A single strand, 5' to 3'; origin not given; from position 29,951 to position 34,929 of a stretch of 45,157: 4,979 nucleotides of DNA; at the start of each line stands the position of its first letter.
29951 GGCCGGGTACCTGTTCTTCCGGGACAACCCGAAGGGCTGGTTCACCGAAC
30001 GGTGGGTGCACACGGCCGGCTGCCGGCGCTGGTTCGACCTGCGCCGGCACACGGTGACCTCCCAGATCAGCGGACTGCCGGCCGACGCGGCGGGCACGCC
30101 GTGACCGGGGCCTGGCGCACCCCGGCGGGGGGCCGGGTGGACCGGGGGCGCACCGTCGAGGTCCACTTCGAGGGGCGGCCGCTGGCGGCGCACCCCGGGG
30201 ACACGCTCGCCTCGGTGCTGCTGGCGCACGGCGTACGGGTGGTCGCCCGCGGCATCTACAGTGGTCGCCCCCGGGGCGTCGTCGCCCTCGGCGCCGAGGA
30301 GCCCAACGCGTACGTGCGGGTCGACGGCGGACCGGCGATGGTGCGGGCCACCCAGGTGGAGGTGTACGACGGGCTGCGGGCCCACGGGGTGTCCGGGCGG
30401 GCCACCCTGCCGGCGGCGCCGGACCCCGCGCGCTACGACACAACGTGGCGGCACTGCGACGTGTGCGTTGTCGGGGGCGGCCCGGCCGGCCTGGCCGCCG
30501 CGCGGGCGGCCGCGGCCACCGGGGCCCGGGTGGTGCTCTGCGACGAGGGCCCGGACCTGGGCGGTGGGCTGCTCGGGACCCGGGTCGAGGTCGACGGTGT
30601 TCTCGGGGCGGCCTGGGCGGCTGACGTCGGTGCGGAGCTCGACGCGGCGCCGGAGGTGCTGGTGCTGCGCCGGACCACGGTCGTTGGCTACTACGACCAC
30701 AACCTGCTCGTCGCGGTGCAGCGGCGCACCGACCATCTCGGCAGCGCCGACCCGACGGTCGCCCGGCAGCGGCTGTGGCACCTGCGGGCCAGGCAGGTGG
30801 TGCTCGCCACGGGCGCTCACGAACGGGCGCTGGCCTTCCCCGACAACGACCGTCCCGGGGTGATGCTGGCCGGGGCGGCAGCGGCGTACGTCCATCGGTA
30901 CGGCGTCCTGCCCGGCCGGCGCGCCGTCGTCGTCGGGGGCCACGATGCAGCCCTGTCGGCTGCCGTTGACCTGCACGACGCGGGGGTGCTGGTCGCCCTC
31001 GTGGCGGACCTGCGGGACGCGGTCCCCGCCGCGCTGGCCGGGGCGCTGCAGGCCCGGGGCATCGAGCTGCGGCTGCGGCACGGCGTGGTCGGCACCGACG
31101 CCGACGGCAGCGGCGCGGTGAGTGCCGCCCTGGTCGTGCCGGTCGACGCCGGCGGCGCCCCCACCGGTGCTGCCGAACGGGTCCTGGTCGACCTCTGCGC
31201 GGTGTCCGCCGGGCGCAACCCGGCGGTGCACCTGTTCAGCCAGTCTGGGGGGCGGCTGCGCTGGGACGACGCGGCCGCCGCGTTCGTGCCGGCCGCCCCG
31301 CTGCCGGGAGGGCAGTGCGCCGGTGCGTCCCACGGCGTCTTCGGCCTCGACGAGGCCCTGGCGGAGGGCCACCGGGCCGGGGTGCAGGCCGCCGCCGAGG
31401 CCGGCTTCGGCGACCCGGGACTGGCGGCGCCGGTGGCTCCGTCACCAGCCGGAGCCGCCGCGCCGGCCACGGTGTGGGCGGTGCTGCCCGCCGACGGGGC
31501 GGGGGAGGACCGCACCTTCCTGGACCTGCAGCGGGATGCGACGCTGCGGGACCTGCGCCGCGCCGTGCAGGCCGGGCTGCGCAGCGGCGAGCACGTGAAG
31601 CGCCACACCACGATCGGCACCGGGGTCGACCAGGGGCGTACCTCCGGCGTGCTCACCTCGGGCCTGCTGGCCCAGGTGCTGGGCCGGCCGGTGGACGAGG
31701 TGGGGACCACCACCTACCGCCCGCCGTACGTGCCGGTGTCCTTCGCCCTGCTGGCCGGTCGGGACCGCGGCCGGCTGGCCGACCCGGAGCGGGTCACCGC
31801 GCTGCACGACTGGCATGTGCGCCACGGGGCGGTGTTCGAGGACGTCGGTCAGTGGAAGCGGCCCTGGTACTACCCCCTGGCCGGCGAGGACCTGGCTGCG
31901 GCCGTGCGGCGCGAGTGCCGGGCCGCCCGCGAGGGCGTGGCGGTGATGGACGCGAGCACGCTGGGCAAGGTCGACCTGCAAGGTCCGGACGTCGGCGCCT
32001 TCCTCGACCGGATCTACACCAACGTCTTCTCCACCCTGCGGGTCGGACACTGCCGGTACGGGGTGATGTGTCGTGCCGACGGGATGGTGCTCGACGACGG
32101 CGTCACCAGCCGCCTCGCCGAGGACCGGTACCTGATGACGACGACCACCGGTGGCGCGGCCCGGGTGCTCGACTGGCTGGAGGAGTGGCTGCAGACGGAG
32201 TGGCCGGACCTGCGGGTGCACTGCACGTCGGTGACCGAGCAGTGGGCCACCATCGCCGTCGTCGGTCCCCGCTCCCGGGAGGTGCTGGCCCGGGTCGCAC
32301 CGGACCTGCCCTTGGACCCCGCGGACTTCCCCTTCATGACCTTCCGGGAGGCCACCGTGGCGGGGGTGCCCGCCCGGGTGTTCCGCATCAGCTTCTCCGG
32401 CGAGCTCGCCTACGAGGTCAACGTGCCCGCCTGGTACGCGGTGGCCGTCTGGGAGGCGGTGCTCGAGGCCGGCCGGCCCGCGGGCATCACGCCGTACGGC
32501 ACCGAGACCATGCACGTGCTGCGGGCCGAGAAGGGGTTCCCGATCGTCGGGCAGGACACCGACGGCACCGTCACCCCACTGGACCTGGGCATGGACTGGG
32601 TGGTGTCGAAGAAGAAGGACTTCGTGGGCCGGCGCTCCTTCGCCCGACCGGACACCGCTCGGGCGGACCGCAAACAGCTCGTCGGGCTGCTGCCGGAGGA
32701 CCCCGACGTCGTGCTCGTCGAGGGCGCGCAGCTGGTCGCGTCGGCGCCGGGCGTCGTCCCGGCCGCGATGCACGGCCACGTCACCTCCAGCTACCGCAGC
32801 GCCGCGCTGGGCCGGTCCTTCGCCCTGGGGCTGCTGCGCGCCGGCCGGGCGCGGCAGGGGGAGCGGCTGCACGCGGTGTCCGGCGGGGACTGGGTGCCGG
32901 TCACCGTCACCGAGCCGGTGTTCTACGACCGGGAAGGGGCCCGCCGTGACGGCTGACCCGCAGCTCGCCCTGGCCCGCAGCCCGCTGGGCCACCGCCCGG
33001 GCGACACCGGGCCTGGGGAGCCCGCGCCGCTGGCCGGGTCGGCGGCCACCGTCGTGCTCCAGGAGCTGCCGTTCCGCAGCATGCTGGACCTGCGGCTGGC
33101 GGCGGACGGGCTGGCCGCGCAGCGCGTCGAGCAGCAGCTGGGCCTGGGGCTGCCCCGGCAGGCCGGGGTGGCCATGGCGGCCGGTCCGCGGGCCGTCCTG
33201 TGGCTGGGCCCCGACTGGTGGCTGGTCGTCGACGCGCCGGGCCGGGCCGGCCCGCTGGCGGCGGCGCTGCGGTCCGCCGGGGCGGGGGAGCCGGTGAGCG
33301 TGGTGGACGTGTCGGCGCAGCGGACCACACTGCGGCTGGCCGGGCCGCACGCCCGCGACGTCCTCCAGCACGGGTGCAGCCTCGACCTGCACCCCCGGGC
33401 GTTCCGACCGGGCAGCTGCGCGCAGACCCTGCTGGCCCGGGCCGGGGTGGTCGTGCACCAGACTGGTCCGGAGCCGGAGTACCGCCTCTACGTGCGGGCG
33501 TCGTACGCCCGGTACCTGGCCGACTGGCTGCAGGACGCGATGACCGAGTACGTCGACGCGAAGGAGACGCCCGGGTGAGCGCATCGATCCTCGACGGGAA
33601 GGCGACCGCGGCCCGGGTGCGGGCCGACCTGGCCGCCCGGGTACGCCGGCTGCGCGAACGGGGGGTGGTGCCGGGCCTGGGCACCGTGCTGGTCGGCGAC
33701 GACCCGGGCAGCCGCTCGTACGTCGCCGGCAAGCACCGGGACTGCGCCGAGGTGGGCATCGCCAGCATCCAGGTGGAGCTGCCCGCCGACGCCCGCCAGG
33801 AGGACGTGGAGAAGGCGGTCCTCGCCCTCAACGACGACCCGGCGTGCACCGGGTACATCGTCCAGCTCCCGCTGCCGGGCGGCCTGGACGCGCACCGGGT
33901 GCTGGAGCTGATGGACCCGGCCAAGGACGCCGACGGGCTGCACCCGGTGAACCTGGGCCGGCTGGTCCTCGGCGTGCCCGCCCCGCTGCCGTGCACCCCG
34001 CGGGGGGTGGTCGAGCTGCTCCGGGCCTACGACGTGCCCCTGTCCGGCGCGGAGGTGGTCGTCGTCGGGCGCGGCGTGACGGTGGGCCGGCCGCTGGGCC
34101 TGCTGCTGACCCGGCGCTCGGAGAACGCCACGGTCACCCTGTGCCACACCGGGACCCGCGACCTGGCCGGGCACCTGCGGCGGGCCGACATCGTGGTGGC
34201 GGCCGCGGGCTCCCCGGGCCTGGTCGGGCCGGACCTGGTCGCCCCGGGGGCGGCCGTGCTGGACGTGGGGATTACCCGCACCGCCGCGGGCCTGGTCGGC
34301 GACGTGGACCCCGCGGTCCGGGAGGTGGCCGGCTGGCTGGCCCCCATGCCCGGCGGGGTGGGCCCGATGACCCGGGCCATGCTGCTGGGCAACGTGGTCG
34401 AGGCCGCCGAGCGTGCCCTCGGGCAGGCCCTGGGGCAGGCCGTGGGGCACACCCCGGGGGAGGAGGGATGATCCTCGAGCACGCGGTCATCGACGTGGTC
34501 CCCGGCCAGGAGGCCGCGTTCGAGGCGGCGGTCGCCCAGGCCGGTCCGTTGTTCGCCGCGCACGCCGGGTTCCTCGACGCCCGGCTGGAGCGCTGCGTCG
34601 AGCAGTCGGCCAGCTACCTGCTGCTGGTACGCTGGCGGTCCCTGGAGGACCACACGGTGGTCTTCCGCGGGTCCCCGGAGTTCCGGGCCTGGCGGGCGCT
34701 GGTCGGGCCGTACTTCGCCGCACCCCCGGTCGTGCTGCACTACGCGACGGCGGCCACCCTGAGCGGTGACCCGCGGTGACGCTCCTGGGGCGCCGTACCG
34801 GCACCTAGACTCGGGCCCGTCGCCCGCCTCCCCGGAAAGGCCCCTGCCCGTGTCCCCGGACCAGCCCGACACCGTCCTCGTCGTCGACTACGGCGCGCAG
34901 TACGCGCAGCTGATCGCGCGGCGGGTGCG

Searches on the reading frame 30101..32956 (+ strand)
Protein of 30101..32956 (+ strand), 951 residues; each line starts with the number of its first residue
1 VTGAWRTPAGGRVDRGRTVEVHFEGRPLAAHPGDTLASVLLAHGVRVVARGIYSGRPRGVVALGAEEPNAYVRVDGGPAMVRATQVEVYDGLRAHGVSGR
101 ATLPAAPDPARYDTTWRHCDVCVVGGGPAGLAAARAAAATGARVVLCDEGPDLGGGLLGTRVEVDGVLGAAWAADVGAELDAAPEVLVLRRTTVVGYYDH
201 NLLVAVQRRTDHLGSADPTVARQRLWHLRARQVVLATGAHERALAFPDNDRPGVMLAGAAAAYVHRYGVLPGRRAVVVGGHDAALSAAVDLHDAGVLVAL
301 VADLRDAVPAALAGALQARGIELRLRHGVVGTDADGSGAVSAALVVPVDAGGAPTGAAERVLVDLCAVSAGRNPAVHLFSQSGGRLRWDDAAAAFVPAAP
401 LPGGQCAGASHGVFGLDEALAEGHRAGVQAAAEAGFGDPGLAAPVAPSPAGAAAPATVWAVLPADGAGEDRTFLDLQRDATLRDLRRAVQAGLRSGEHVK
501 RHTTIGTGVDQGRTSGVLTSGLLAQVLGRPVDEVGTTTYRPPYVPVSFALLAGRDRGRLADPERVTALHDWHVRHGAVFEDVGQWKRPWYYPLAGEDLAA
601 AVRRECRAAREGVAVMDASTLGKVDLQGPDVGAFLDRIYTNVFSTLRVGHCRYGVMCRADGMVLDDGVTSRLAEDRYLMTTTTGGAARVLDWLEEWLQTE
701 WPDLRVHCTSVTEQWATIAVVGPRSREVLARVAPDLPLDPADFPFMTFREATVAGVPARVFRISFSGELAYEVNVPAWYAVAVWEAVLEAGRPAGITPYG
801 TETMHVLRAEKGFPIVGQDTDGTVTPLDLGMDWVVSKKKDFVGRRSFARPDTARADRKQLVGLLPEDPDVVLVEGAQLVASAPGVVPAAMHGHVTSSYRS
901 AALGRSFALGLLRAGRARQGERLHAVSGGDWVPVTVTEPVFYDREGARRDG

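Call 10: search_protein_families(library=pfam, proteins=[window:30101-32956:+])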
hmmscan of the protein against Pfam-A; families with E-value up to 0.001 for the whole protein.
window:30101-32956:+ (951 aa): 11 families
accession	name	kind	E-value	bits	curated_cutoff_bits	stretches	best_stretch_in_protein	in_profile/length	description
PF01571.26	GCV_T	-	2.4e-73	247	25.6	1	568-834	1-255/255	Aminomethyltransferase folate-binding domain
PF17806.6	SO_alpha_A3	-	8.8e-30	103.3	23.1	1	470-554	2-87/87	Sarcosine oxidase A3 domain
PF13510.11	Fer2_4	-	5e-20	71.8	22.8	1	17-96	2-79/82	2Fe-2S iron-sulfur cluster binding domain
PF07992.20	Pyr_redox_2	-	8.6e-20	71.8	26.1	1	120-384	2-249/291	Pyridine nucleotide-disulphide oxidoreductase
PF08669.17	GCV_T_C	-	1.2e-15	57.6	25.9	1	858-943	1-80/80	Glycine cleavage T-protein C-terminal barrel domain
PF12831.13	FAD_oxidored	-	2.1e-07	31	27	1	120-157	1-38/416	FAD dependent oxidoreductase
PF13738.12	Pyr_redox_3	-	3.6e-07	30.1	30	1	228-302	123-194/305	Pyridine nucleotide-disulphide oxidoreductase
PF00070.33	Pyr_redox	-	7.6e-06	26.8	22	0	274-341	1-75/82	Pyridine nucleotide-disulphide oxidoreductase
PF13450.12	NAD_binding_8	-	1.4e-05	25.7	21.9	1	123-162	1-40/68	NAD(P)-binding Rossmann-like domain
PF03486.20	HI0933_like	-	6.6e-05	22.9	50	1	120-155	2-37/244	HI0933-like protein Rossmann domain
PF01494.25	FAD_binding_3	-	0.00012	21.9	22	0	119-148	2-31/349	FAD binding domain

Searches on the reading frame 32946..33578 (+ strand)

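Call 10: search_protein_families(library=pfam, proteins=[window:32946-33578:+])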
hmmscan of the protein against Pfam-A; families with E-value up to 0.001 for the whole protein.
window:32946-33578:+ (210 aa): 2 families
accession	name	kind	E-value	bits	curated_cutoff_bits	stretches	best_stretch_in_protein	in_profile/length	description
PF04268.17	SoxG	-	2.5e-21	76.8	21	1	52-201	4-152/152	Sarcosine oxidase, gamma subunit family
PF01571.26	GCV_T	-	2.4e-08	34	25.6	1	87-201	99-214/255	Aminomethyltransferase folate-binding domain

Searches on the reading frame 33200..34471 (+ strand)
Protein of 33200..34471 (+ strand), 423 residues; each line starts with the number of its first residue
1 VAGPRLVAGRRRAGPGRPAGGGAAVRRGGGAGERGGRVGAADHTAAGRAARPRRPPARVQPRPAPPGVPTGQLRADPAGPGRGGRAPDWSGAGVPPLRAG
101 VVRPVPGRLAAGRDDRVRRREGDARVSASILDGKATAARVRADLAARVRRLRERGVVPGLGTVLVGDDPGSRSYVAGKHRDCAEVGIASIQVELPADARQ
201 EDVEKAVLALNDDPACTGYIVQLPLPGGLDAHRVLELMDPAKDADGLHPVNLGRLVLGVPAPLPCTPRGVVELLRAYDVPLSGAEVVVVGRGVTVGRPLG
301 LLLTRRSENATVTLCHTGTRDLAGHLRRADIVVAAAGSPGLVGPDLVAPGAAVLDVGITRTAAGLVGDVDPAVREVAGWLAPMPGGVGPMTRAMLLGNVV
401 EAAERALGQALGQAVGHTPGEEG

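Call 10: search_protein_families(library=pfam, proteins=[window:33200-34471:+])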
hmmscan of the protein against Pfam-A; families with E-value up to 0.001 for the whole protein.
window:33200-34471:+ (423 aa): 2 families
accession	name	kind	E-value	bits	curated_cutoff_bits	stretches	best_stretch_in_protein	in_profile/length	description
PF02882.25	THF_DHG_CYH_C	-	3e-58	196.1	27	1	248-406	1-159/160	Tetrahydrofolate dehydrogenase/cyclohydrolase, NAD(P)-binding domain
PF00763.28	THF_DHG_CYH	-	5.6e-35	120.5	32.8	1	131-245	1-115/115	Tetrahydrofolate dehydrogenase/cyclohydrolase, catalytic domain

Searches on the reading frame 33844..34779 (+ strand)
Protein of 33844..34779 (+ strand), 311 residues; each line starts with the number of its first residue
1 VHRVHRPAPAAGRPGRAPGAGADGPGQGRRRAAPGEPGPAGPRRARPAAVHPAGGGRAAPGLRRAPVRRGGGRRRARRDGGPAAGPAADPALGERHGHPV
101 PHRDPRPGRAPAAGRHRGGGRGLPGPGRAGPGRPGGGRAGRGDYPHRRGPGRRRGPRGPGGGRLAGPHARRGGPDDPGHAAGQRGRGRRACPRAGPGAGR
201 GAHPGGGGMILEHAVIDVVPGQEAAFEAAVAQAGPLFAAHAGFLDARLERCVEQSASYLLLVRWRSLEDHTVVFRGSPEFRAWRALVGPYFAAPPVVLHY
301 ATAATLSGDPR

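Call 10: search_protein_families(library=pfam, proteins=[window:33844-34779:+])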
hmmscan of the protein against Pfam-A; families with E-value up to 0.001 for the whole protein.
window:33844-34779:+ (311 aa): 1 family
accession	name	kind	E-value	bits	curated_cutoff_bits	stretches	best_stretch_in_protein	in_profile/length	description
PF03992.22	ABM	-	1e-11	45.3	23.1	1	209-285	1-77/78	Antibiotic biosynthesis monooxygenase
